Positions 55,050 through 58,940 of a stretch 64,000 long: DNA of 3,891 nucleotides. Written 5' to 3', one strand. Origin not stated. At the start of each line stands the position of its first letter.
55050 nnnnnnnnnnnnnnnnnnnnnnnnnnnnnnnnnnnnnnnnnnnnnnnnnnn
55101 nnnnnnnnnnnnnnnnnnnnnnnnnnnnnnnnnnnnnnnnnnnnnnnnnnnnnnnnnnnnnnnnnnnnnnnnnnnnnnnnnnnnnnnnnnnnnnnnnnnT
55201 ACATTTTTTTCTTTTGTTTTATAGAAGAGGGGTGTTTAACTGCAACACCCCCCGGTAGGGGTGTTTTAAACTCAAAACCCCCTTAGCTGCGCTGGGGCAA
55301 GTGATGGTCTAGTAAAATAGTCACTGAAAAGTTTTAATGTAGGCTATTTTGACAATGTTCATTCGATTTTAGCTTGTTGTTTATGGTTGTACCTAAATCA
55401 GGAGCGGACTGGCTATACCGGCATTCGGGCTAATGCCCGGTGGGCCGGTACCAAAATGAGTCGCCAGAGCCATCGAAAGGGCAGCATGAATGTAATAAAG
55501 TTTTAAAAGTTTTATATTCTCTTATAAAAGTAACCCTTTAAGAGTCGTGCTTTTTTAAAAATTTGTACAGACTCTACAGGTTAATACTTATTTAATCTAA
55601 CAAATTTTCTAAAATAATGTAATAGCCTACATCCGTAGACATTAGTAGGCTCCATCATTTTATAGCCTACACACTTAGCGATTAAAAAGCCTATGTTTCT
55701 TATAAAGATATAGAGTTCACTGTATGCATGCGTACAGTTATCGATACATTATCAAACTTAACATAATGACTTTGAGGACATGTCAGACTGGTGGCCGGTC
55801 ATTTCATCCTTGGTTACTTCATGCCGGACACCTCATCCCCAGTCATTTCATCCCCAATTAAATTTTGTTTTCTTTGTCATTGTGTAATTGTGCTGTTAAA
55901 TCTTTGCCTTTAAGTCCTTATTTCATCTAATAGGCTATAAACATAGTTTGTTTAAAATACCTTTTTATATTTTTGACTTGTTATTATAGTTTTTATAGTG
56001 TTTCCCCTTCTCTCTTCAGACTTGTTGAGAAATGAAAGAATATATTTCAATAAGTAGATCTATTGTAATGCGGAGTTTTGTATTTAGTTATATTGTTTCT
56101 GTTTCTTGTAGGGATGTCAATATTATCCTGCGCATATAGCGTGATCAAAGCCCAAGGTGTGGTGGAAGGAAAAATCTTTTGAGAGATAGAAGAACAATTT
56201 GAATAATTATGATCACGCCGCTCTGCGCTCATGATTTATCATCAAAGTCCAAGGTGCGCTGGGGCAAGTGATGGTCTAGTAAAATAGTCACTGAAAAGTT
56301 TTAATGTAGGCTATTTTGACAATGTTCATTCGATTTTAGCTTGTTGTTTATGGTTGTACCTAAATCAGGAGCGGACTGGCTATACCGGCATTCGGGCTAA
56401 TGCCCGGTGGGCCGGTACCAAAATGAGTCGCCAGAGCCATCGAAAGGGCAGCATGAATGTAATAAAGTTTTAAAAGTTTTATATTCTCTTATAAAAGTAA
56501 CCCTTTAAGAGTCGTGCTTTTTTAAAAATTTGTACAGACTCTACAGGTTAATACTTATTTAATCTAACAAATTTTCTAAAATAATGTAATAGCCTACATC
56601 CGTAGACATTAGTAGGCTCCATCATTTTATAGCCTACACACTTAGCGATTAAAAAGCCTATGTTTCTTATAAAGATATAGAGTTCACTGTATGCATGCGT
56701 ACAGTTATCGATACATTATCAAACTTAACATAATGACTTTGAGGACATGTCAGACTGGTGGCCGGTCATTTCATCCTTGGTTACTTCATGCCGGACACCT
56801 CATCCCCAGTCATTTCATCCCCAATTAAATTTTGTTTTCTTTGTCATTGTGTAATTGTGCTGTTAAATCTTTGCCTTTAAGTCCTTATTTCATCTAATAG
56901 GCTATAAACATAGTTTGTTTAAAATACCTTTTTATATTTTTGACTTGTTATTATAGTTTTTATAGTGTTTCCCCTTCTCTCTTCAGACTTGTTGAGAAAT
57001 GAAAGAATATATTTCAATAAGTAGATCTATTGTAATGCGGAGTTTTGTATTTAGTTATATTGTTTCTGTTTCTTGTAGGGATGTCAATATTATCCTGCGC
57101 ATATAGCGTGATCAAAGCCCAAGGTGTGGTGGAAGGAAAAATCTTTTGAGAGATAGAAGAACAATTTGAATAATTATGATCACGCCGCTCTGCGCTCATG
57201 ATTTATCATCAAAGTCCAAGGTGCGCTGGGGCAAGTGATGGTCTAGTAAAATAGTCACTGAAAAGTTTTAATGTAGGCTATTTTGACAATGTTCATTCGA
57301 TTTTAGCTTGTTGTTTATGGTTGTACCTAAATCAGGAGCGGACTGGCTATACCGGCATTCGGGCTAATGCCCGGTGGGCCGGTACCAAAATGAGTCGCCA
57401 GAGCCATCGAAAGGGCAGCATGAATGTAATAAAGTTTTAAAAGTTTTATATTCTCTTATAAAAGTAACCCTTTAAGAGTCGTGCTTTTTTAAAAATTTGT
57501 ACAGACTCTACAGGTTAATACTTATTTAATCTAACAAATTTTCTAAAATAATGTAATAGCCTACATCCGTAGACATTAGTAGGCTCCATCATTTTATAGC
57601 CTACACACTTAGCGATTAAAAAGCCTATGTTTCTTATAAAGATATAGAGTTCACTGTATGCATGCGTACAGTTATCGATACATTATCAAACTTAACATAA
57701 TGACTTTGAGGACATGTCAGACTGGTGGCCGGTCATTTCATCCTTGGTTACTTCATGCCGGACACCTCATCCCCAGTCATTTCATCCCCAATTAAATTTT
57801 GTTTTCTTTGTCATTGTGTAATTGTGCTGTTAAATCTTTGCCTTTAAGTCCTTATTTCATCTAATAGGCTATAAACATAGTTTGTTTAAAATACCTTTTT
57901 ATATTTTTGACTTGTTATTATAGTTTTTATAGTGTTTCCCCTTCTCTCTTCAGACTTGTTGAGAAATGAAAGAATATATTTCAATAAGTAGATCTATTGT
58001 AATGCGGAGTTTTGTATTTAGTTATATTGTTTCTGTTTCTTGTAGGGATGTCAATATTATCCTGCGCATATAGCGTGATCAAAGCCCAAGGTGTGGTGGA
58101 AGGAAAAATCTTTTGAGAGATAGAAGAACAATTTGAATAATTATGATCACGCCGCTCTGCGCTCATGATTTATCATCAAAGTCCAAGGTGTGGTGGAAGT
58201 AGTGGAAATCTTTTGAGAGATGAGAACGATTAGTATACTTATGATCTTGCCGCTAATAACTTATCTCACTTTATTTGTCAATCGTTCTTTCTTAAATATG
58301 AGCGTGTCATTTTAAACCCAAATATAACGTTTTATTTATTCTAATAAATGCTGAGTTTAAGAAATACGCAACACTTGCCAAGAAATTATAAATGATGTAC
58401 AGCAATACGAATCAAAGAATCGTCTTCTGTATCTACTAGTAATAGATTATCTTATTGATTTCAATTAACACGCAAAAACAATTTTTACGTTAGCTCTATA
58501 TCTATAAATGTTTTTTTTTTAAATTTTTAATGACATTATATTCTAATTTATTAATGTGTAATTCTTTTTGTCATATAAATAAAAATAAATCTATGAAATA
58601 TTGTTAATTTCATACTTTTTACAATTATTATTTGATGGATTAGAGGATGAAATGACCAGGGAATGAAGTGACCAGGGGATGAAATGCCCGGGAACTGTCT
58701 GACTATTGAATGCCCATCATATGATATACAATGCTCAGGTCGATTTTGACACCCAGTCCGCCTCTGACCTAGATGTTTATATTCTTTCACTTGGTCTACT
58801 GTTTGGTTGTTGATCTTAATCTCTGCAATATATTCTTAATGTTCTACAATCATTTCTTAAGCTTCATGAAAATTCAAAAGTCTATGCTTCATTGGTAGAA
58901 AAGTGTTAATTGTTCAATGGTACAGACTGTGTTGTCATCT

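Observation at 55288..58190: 967-bp macrosatellite, three head-to-tail copies, terminated by a partial inverted copy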

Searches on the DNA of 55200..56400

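Call 7: search_rna_families(source=window, start=55200, end=56400, threshold=evalue, max_evalue=10, show_alignments=3)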
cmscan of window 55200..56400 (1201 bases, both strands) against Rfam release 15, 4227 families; matches with E-value up to 10: 6.
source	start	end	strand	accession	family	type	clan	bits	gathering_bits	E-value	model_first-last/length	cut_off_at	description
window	56063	56148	+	RF01428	snoR128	Gene; snRNA; snoRNA; CD-box;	-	21.2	40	4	1-91/91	no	small nucleolar RNA snoR128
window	55305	55401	-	RF02106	DLEU2_2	Gene; lncRNA;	-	20.4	45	8.3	1-90/90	no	Deleted in lymphocytic leukemia 2 conserved region 2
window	56272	56368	-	RF02106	DLEU2_2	Gene; lncRNA;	-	20.4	45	8.3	1-90/90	no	Deleted in lymphocytic leukemia 2 conserved region 2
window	55255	55283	-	RF03339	mir-3047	Gene; miRNA;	-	18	53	2.2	1-61/61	no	mir-3047 microRNA precursor family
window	56156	56247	+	RF01965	RMST_4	Gene; lncRNA;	-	14.8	40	8.1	1-108/108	no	Rhabdomyosarcoma 2 associated transcript conserved region 4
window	55212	55300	-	RF00412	SNORA21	Gene; snRNA; snoRNA; HACA-box;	CL00031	13.8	80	7.5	1-136/136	no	Small nucleolar RNA SNORA21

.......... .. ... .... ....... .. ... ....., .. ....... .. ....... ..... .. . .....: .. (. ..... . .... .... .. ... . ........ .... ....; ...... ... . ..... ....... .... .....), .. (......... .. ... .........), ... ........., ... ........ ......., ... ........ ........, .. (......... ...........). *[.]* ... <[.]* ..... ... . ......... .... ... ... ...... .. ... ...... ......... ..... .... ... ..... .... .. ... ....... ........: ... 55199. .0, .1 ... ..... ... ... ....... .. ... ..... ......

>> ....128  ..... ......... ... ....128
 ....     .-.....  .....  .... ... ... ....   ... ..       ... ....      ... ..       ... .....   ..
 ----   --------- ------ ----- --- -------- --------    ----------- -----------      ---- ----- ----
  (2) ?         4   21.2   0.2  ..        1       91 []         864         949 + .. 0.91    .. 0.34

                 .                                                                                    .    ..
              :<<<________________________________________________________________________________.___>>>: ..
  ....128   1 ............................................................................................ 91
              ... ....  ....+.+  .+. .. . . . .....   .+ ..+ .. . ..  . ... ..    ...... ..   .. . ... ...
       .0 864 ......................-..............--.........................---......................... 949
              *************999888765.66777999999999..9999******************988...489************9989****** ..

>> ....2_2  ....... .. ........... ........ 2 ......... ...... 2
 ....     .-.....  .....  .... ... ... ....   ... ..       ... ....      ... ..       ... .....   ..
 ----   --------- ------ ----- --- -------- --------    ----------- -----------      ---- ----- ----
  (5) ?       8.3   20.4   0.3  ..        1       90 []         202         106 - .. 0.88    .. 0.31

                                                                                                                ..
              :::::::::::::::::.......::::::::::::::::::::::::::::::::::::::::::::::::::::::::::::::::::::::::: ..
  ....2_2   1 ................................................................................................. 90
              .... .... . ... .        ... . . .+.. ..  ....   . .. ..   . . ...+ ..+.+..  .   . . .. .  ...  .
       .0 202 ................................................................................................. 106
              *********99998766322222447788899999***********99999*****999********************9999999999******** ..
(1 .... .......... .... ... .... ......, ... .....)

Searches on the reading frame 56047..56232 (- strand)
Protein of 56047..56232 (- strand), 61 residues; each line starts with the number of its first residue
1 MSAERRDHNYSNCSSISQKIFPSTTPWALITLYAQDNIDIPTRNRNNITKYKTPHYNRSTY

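Call 21: find_encoding_contigs(protein=window:56047-56232:-, flank=10000, max_places=10)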
Protein window:56047-56232:- (61 aa): no gene with exactly this product is on record in the collection.

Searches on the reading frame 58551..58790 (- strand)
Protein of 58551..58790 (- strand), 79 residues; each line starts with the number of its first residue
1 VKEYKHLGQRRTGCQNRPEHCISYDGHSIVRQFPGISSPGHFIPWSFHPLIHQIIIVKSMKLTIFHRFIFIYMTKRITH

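Call 22: find_encoding_contigs(protein=window:58551-58790:-, flank=10000, max_places=10)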
Protein window:58551-58790:- (79 aa): no gene with exactly this product is on record in the collection.
